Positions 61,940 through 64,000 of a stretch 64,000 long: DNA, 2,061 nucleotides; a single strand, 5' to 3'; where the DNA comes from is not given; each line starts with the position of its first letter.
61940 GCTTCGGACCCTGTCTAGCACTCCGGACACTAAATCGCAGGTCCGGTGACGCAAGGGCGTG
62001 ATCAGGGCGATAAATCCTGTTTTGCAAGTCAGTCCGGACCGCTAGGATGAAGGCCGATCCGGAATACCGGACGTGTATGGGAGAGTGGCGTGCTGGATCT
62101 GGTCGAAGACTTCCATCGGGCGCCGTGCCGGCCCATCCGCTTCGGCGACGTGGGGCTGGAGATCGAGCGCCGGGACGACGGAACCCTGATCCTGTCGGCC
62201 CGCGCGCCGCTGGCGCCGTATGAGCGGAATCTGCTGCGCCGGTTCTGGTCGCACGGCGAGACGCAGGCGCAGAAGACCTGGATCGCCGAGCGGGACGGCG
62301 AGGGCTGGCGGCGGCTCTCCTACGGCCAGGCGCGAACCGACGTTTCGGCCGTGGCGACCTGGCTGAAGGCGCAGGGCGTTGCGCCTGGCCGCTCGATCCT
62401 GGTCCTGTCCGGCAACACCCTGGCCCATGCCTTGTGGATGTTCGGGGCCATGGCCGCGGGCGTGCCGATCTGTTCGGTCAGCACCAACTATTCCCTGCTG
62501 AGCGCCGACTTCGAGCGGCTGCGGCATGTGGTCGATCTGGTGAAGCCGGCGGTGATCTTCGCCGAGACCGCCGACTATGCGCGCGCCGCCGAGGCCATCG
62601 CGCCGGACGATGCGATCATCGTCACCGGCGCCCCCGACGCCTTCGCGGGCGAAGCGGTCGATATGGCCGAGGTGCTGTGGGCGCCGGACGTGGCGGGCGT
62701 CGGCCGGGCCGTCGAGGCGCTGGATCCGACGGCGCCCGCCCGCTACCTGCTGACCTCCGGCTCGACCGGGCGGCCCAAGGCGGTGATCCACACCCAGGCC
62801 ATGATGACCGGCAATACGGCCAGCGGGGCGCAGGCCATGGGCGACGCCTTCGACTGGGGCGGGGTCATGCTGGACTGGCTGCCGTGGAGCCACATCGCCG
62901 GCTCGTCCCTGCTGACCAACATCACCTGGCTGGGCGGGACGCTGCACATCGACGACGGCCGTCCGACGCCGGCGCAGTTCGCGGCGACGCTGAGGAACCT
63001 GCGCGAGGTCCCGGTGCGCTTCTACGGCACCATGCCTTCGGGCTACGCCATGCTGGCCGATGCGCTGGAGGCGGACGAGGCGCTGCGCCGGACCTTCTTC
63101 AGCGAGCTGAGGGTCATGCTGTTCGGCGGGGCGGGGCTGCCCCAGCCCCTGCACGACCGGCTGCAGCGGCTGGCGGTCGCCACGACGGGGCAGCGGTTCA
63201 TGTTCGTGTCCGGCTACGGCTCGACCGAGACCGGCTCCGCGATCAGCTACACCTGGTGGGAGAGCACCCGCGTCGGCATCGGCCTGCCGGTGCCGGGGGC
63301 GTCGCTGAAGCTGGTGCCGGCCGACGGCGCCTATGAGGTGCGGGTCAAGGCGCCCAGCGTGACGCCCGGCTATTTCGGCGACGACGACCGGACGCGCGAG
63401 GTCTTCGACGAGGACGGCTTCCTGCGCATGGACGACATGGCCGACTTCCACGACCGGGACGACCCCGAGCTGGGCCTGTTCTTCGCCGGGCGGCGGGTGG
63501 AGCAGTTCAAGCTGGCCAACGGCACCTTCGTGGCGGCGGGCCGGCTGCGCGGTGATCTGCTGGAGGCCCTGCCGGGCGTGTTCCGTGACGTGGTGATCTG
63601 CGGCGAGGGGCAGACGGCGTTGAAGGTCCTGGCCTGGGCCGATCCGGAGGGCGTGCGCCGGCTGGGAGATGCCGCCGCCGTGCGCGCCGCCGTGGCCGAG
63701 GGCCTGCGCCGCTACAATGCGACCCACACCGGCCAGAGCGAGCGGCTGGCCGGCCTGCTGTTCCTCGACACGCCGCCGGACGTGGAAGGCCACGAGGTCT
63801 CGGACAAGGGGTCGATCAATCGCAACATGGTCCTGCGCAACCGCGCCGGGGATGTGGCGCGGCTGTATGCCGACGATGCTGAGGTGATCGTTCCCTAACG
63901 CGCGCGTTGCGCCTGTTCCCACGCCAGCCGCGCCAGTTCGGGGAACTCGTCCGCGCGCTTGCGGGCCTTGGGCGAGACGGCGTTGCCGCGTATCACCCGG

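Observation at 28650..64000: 35-kb catabolic system for an unidentified lipophilic polyene/terpenoid-like substrate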

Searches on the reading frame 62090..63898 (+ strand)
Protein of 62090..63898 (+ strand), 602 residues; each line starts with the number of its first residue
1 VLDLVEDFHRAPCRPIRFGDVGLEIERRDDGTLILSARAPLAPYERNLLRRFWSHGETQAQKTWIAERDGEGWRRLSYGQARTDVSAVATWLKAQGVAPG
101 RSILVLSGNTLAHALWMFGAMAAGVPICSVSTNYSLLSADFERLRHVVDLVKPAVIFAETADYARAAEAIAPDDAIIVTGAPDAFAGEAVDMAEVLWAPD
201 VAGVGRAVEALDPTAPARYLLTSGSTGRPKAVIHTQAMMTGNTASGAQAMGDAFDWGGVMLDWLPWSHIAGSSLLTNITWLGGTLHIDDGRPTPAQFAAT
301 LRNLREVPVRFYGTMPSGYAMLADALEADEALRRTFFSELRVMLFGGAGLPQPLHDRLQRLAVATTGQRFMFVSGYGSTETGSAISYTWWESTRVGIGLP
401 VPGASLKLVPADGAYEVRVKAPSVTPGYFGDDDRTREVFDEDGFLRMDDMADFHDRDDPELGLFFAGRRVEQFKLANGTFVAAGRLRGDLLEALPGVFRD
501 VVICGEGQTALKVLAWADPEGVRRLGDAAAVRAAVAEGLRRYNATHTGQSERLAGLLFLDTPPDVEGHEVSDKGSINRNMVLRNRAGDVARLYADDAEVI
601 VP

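Call 9: search_protein_families(library=pfam, proteins=[window:62090-63898:+], max_evalue=0.01)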
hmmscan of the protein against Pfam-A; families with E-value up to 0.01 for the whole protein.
window:62090-63898:+ (602 aa): 1 family
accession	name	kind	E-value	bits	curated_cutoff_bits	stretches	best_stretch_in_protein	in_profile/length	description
PF00501.34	AMP-binding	-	7.3e-51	173.6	29.9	1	58-429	7-384/384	AMP-binding enzyme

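Call 12: search_protein_families(library=ncbifam, proteins=[window:62090-63898:+], max_evalue=0.00001)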
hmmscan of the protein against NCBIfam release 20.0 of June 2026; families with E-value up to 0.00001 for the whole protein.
window:62090-63898:+ (602 aa): 62 families (the best 25 are shown)
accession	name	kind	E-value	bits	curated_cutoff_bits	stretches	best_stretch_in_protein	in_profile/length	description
NF009232.0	PRK12582.1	subfamily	5.6e-188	626.1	777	1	8-598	11-618/624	acyl-CoA synthetase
NF004837.0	PRK06187.1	subfamily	1.9e-30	105.6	476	1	46-454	7-411/531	long-chain-fatty-acid--CoA ligase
TIGR01923.1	menE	equivalog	2.4e-25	89.3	330.15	1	80-454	4-337/442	o-succinylbenzoate--CoA ligase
TIGR01733.1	AA-adenyl-dom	subfamily_domain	1.1e-24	87.1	317.4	1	77-447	1-352/409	amino acid adenylation domain-containing protein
NF005858.0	PRK07787.1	subfamily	2.3e-23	82.4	575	1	82-497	29-400/471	acyl-CoA synthetase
TIGR02262.1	benz_CoA_lig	subfamily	2.5e-22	79.3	375.25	1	73-491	28-427/508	benzoate-CoA ligase family protein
NF004229.0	PRK05677.1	subfamily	6.7e-22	77.7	879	1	206-452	197-442/563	long-chain-fatty-acid--CoA ligase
NF041592.1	carboxyl_red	equivalog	1.5e-20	72.5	1300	1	73-563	75-588/1160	carboxylic acid reductase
NF006539.0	PRK09029.1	equivalog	9.4e-20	70.9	494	1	71-455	24-344/458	o-succinylbenzoate--CoA ligase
NF005702.0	PRK07514.1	subfamily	2.6e-19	69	558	1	46-457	3-392/506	malonyl-CoA synthase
NF004814.0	PRK06164.1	equivalog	3.5e-19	68.8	677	1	51-542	15-498/540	acyl-CoA synthetase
NF006181.0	PRK08314.1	subfamily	1.6e-18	66.3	705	1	74-470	48-452/563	long-chain-fatty-acid--CoA ligase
NF005801.1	PRK07656.1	equivalog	4.8e-18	65.1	657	1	72-455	23-393/500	FadD3 family acyl-CoA ligase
NF004822.0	PRK06178.1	equivalog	6e-17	61.4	782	1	75-478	62-476/571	acyl-CoA synthetase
NF006182.0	PRK08316.1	subfamily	6.6e-17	61.2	663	1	69-451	34-403/523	fatty acyl-CoA synthetase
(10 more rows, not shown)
